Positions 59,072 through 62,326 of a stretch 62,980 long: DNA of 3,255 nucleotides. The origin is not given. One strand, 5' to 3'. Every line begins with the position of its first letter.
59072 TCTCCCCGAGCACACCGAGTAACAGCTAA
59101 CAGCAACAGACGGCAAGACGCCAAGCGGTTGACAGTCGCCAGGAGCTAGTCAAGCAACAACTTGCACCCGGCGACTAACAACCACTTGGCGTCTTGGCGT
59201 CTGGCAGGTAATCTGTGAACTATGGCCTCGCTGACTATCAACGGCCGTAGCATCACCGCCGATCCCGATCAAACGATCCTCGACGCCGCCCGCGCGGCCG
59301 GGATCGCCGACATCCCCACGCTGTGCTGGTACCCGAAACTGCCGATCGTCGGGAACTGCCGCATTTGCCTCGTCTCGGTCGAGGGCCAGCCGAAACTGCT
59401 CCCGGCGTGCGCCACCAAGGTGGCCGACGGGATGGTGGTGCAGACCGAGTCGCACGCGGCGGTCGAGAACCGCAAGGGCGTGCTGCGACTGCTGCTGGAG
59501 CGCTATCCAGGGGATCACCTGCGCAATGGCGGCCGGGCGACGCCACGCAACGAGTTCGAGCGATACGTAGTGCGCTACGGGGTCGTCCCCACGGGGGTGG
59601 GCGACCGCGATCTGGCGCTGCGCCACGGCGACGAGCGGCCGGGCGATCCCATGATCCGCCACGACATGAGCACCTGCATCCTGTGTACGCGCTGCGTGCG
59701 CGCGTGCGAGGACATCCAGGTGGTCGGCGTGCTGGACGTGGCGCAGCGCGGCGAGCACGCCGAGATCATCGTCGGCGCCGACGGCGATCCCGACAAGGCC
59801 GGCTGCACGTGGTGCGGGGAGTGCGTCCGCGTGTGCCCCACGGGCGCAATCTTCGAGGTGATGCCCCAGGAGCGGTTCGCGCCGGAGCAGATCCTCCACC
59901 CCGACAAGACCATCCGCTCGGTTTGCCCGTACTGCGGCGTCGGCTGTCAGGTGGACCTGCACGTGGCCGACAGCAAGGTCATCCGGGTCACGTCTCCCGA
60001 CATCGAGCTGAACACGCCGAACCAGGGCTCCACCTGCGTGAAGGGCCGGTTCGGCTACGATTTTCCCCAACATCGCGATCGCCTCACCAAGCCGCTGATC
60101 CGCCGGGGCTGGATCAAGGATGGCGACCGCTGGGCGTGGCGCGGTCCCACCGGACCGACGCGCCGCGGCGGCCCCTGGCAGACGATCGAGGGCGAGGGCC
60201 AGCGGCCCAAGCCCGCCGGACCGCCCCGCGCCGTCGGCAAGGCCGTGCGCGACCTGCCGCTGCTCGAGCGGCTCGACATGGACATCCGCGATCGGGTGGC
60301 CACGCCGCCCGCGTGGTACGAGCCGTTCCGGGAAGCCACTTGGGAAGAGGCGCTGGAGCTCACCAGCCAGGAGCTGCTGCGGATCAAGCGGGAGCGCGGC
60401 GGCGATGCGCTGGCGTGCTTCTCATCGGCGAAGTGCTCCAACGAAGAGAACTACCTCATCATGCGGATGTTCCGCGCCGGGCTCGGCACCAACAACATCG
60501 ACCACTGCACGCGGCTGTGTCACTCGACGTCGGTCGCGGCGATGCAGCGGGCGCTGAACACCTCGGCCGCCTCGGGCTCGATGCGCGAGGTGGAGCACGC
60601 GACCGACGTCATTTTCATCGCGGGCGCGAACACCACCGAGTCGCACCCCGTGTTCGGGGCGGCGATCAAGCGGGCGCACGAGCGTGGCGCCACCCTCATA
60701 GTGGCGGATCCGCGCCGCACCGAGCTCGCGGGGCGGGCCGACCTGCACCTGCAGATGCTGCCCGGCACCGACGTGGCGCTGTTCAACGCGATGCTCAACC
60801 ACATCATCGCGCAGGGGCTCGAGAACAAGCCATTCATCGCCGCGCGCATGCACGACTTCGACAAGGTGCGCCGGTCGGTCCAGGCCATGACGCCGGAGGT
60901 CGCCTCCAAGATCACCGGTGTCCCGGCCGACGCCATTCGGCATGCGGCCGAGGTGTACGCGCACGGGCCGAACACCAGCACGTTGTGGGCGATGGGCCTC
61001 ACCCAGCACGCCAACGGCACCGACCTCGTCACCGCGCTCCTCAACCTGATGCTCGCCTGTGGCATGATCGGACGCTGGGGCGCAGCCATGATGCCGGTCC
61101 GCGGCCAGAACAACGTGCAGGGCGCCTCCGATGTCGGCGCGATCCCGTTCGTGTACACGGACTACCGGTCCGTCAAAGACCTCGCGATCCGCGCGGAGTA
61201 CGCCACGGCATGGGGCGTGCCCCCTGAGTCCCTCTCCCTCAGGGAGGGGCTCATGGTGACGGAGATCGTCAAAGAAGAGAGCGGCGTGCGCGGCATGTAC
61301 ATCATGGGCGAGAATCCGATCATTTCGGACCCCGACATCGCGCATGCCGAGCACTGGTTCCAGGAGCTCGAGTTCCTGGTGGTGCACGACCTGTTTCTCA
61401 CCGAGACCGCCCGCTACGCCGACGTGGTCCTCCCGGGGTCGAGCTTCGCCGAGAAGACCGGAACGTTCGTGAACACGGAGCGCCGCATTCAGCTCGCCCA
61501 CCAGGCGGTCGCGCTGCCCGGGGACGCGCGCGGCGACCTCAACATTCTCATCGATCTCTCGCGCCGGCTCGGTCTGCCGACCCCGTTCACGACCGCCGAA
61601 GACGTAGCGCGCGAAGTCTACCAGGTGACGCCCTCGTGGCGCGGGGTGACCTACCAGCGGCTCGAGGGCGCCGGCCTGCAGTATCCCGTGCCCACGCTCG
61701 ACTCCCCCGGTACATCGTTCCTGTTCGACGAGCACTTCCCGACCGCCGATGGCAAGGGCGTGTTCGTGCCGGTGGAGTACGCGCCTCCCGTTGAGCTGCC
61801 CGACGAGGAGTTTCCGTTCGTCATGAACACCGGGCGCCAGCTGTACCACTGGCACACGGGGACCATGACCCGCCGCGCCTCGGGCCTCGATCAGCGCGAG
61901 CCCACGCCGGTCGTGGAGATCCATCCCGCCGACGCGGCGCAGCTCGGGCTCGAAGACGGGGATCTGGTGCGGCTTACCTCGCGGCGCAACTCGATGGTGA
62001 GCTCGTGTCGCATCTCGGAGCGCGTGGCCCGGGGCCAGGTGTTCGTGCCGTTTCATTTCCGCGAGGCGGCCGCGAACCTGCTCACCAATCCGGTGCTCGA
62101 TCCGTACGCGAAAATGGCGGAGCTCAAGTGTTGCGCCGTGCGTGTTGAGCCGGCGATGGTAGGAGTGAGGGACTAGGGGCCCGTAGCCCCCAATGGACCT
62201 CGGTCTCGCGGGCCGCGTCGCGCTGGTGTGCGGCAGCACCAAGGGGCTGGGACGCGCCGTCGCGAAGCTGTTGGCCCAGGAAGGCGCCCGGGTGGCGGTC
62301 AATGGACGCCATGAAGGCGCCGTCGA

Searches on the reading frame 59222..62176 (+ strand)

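Call 68: search_protein_families(library=pfam, proteins=[window:59222-62176:+], max_evalue=0.0001)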
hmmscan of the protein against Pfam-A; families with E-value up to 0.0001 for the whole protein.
window:59222-62176:+ (984 aa): 11 families
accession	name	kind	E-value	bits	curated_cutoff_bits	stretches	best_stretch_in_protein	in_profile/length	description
PF00384.28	Molybdopterin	-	8.3e-63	213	24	1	368-781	13-352/353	Molybdopterin oxidoreductase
PF01568.27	Molydop_binding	-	1.3e-33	115.7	26.8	1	866-972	1-110/110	Molydopterin dinucleotide binding domain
PF13510.11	Fer2_4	-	3.2e-20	72.4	22.8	1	3-77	5-81/82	2Fe-2S iron-sulfur cluster binding domain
PF04879.21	Molybdop_Fe4S4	-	7.9e-14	51.8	22.7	1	229-281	2-52/55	Molybdopterin oxidoreductase Fe4S4 domain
PF22117.2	Fer4_Nqo3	-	9.2e-11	42.2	27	1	143-210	2-66/67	NADH-quinone oxidoreductase subunit 3, ferredoxin-like domain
PF12838.12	Fer4_7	-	2.1e-07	31.8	27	1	151-209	1-52/52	4Fe-4S dicluster domain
PF00111.32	Fer2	-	2e-06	28.1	21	1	5-56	2-51/77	2Fe-2S iron-sulfur cluster binding domain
PF13187.11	Fer4_9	-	3.5e-06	27.4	27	1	152-210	2-52/52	4Fe-4S dicluster domain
PF13183.11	Fer4_8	-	9.8e-06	26.5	27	1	149-208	2-67/68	4Fe-4S dicluster domain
PF14697.11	Fer4_21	-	1.1e-05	25.8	35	1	148-210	4-57/59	4Fe-4S dicluster domain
PF13237.11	Fer4_10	-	5e-05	23.6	25.5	1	145-206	2-53/53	4Fe-4S dicluster domain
